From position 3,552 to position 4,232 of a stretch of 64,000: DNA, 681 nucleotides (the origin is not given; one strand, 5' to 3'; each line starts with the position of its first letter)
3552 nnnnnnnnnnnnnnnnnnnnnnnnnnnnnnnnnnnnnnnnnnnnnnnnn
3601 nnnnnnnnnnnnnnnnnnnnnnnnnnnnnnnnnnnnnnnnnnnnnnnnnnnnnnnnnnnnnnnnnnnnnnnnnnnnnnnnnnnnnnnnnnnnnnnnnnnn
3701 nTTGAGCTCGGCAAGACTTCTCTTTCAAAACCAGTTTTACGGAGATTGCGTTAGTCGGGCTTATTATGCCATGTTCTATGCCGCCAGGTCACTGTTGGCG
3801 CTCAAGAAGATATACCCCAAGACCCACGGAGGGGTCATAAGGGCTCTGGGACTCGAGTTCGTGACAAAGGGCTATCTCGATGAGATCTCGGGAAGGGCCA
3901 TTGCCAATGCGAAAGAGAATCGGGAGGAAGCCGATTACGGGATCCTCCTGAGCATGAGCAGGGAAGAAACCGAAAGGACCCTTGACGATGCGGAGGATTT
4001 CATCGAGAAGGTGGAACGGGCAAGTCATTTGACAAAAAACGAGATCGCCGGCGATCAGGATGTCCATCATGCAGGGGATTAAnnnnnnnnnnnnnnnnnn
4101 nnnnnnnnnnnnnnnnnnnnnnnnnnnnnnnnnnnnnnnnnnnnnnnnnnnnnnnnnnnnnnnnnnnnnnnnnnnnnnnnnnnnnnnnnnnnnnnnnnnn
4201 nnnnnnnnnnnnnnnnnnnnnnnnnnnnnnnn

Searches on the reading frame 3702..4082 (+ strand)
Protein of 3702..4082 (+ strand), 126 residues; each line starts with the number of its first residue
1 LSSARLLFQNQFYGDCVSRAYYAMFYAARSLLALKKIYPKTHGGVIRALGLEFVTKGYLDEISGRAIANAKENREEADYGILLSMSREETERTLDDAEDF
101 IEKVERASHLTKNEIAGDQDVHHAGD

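Call 5: search_protein_families(library=pfam, proteins=[window:3702-4082:+], max_evalue=1)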
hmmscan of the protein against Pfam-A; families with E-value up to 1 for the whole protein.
window:3702-4082:+ (126 aa): 2 families
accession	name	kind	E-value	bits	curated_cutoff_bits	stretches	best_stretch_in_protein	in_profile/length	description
PF05168.19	HEPN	-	6.2e-16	59.1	22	1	2-106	13-116/117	HEPN domain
PF00658.24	MLLE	-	0.11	13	27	1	80-108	35-63/66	MLLE domain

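Call 97: search_protein_families(library=padloc, proteins=[window:3702-4082:+], max_evalue=0.01)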
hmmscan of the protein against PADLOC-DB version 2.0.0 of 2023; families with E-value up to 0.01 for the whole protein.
window:3702-4082:+ (126 aa): 0 families
